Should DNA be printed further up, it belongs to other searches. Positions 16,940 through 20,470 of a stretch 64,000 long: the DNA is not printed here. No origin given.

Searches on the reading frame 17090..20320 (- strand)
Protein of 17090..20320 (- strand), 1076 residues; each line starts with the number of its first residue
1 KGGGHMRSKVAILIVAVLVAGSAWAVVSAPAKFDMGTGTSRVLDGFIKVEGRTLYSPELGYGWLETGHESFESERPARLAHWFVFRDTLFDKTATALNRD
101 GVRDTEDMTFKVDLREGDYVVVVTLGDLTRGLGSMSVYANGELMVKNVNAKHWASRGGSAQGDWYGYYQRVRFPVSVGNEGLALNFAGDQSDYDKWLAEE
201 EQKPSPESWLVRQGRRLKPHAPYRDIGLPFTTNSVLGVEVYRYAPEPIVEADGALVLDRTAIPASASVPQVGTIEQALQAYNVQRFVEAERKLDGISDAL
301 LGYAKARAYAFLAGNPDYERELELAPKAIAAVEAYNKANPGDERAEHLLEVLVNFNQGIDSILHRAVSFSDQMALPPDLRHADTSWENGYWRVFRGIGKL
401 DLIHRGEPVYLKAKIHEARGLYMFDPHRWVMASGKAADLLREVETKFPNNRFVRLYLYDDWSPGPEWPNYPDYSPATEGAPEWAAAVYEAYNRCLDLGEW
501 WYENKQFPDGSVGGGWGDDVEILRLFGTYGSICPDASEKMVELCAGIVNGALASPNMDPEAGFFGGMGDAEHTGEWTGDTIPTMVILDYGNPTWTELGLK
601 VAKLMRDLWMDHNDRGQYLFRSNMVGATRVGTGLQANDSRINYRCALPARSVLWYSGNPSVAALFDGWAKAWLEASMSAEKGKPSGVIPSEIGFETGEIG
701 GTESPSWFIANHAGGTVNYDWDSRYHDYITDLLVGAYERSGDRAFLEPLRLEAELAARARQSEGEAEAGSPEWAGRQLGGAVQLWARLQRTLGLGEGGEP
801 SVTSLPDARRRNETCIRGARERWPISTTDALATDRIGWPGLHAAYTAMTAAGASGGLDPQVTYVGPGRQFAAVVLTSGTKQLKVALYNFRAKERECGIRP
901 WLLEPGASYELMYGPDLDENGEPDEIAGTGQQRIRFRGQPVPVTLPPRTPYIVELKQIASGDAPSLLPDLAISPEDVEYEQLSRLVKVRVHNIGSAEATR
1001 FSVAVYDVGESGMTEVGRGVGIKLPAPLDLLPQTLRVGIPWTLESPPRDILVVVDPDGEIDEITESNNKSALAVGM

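Call 62: search_protein_families(library=pfam, proteins=[window:17090-20320:-], max_evalue=0.00001)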
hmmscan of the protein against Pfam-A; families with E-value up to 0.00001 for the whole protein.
window:17090-20320:- (1076 aa): 1 family
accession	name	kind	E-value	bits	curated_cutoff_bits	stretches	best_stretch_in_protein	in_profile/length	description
PF07705.17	CARDB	-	1.5e-07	32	22.7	1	968-1070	2-99/101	CARDB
